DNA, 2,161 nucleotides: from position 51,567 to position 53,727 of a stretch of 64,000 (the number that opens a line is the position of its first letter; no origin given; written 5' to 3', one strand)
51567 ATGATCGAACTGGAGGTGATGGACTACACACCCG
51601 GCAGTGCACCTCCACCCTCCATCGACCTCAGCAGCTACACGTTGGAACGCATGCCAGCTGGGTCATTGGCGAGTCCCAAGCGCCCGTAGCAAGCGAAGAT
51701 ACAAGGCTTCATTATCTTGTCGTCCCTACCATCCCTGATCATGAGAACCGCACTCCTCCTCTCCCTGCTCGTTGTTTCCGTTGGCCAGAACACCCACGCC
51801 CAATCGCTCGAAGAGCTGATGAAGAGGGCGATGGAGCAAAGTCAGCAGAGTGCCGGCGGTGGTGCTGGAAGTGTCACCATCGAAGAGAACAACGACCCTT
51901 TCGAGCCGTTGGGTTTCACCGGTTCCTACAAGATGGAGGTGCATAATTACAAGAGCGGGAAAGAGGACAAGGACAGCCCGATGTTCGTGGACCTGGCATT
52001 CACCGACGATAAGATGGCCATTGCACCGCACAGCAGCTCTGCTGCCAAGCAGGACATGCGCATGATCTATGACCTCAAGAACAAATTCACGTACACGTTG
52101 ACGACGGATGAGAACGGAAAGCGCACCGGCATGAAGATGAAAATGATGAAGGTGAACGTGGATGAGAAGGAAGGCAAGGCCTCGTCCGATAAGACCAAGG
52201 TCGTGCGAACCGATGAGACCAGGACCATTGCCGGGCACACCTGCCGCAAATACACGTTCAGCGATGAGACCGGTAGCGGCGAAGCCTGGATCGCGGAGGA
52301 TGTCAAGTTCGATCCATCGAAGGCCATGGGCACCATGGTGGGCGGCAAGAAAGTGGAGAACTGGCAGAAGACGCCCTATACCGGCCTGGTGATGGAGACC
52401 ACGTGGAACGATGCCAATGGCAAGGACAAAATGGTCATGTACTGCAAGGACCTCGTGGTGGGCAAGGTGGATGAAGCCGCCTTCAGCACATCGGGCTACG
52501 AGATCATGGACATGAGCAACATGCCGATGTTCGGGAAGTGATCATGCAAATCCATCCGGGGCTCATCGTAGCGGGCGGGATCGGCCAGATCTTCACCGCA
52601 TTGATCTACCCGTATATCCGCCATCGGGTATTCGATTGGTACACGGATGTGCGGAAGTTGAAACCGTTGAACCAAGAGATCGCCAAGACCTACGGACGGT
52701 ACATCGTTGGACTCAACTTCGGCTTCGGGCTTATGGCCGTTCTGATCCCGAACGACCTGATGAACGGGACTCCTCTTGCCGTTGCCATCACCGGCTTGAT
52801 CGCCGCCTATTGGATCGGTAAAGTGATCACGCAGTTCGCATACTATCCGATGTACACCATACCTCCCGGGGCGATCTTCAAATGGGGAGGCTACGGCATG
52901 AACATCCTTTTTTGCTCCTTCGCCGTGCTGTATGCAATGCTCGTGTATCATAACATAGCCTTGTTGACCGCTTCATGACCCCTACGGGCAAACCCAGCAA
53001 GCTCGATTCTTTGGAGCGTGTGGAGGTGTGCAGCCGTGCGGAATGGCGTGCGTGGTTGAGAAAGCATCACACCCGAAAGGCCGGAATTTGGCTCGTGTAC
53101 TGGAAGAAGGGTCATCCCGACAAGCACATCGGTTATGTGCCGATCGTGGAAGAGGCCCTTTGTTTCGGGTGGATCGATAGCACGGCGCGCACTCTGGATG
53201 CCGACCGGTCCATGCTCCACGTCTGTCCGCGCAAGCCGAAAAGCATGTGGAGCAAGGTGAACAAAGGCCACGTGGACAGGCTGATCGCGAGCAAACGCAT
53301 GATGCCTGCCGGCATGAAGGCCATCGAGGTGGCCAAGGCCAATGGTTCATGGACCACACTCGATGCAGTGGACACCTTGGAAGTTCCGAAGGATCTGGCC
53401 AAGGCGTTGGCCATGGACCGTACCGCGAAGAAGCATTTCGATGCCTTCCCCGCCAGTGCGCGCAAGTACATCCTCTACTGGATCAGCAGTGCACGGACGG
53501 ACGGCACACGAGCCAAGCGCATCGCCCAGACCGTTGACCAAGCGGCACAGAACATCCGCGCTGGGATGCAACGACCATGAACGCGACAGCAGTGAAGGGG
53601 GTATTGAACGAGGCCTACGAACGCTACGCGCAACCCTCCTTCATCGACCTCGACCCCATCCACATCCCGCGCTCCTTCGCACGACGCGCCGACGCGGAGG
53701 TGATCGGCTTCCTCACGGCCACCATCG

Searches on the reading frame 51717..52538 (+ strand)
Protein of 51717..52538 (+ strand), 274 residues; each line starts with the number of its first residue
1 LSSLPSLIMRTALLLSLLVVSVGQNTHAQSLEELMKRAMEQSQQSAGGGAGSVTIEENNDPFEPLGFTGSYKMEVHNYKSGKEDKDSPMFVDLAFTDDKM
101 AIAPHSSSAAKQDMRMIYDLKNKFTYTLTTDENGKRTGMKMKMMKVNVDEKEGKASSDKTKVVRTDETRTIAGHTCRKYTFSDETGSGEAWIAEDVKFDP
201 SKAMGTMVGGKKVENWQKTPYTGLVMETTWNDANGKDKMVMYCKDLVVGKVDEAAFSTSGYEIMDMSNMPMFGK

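Call 39: search_protein_families(library=pfam, proteins=[window:51717-52538:+], max_evalue=0.001)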
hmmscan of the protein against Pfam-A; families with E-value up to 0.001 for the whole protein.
window:51717-52538:+ (274 aa): 1 family
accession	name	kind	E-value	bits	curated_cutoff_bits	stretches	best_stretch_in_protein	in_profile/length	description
PF14371.13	DUF4412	-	0.00024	21.4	21.6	1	107-196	34-122/191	Domain of unknown function (DUF4412)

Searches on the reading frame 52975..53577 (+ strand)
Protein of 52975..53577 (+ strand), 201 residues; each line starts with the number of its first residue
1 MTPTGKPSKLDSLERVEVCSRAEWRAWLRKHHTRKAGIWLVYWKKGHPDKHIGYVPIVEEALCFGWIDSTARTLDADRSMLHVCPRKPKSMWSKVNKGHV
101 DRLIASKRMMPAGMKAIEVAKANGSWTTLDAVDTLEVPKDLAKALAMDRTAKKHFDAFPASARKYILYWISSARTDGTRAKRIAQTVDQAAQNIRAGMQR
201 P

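Call 39: search_protein_families(library=pfam, proteins=[window:52975-53577:+], max_evalue=0.001)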
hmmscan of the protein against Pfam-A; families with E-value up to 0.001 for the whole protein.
window:52975-53577:+ (201 aa): 1 family
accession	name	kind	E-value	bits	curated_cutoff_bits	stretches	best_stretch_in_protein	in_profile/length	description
PF13376.11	OmdA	-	4.9e-21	74.9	25.6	1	134-193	1-60/60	Bacteriocin-protection, YdeI or OmpD-Associated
